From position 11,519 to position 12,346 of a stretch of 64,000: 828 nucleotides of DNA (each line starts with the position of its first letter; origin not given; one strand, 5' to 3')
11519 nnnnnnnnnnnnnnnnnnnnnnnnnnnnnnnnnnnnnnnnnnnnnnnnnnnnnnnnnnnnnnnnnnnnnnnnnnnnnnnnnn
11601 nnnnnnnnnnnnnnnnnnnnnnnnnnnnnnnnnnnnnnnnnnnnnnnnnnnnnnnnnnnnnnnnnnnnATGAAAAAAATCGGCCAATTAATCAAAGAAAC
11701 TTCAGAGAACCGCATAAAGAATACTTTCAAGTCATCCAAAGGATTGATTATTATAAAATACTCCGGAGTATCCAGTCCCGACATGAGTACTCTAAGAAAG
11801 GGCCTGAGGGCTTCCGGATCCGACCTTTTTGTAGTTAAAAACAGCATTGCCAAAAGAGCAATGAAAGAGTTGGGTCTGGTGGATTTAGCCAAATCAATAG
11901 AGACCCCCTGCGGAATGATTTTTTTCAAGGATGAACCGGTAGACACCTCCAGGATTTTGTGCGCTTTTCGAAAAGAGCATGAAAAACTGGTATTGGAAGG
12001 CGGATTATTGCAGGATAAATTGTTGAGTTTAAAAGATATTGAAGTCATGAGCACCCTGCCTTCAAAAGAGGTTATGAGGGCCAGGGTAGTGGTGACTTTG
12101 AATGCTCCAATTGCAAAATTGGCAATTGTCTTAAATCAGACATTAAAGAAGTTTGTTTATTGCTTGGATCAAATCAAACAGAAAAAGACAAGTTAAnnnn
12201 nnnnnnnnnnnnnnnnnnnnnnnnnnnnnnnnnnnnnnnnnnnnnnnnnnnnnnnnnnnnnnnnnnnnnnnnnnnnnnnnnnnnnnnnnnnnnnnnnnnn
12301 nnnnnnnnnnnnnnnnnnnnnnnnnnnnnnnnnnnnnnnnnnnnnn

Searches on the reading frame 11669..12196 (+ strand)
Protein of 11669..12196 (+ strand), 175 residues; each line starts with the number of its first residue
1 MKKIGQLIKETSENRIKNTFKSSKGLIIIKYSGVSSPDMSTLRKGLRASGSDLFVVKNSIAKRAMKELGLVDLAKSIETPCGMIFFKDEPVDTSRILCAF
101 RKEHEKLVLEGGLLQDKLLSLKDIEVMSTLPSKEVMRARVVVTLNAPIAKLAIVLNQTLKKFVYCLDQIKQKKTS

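Call 12: search_protein_families(library=ncbifam, proteins=[window:11669-12196:+])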
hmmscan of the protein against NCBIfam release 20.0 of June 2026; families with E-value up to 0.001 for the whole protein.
window:11669-12196:+ (175 aa): 4 families
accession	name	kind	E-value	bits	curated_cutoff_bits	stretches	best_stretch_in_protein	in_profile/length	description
NF000955.1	PRK00099.1-1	equivalog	2e-40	138.3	85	1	10-173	4-167/168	50S ribosomal protein L10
NF003099.0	PRK04019.2-2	equivalog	3.8e-09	36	341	1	9-98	15-107/293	50S ribosomal protein L10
NF003098.0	PRK04019.1-5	equivalog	2.7e-06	26.8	331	1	10-97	13-101/336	50S ribosomal protein L10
NF003095.0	PRK04019.1-1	equivalog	6.9e-06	25.3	381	1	9-97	17-106/339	50S ribosomal protein L10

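Call 14: find_related_loci(query=window:11669-12193:+, collection=genome_contigs, flank=10000)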
Query window:11669-12193:+ (175 aa) in genome_contigs; peptide patterns used: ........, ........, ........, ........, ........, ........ (x = any residue, [..] = any of these).
206 stretches matched a pattern; 51 encode a relative of the query (tblastn E <= 1e-3); 50 distinct loci.
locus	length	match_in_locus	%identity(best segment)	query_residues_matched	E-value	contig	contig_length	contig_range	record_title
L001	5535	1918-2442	84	1-175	1e-96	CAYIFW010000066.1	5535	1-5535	MAG TPA_asm: uncultured Planctomycetales bacterium isolate ERP119705_co20_55 genome assembly, contig: NODE_21636_length_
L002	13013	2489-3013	83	1-175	1e-95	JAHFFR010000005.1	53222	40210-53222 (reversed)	MAG: Candidatus Omnitrophota bacterium isolate nzgw297 NODE_496_length_53223_cov_20.537004, whole genome shotgun sequenc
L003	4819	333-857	80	1-175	5e-95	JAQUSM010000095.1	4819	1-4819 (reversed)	MAG: Candidatus Omnitrophota bacterium isolate STD1_97 NODE_70365_length_4819_cov_4.831841_Sandtown_D1, whole genome sho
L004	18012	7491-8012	83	1-174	9e-96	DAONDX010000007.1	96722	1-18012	MAG TPA_asm: Candidatus Omnitrophota bacterium isolate AMR_MDS_3884 NODE_129_length_96722_cov_6.971831, whole genome sho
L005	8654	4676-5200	79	1-175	2e-93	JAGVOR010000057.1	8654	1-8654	MAG: Candidatus Omnitrophota bacterium isolate DeMMO3_44 c_000000023516, whole genome shotgun sequence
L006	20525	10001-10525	80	1-175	2e-92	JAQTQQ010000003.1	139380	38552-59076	MAG: Candidatus Omnitrophota bacterium isolate STB_143 NODE_294_length_139380_cov_10.744214_Sandtown_B, whole genome sho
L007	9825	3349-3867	80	1-173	4e-92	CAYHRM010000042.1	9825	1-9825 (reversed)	MAG TPA_asm: uncultured Planctomycetales bacterium isolate ERP119705_co15_217 genome assembly, contig: NODE_8194_length_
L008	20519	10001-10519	78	1-173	4e-92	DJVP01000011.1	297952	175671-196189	MAG TPA_asm: Candidatus Omnitrophica bacterium UBA6253 UBA6253_contig_24623, whole genome shotgun sequence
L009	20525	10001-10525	80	1-175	5e-92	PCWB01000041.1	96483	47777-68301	MAG: Candidatus Omnitrophica bacterium CG11_big_fil_rev_8_21_14_0_20_41_12 CG11_8_21_14_0.20_scaffold_54_c, whole genome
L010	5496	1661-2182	80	1-174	1e-91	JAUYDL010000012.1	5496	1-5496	MAG: Candidatus Omnitrophota bacterium isolate C20_metabat.bin.26 C20_k141_773168, whole genome shotgun sequence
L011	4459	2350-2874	77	1-175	9e-92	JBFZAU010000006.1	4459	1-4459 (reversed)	MAG: Candidatus Omnitrophota bacterium isolate PPR_0475 PPR_0475.fa_k121_75263, whole genome shotgun sequence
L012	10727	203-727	78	1-175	5e-91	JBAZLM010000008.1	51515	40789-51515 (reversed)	MAG: Candidatus Omnitrophota bacterium isolate SO_2017_LW4_169 scaffold_1664_c1_LW137-91_2017, whole genome shotgun sequ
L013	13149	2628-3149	79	1-174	5e-91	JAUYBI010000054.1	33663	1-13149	MAG: Candidatus Omnitrophota bacterium isolate C19_metabat.bin.11_sub C19_k141_5713, whole genome shotgun sequence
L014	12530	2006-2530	78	1-175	5e-91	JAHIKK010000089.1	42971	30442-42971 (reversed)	MAG: Candidatus Omnitrophota bacterium isolate KR13_N1.mb.50 KR13_N1.mb.50_k141_199880, whole genome shotgun sequence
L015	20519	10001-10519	79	1-173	8e-91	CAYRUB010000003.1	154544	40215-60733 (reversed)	MAG TPA_asm: uncultured Planctomycetales bacterium isolate binchicken_co220_28 genome assembly, contig: NODE_20_length_1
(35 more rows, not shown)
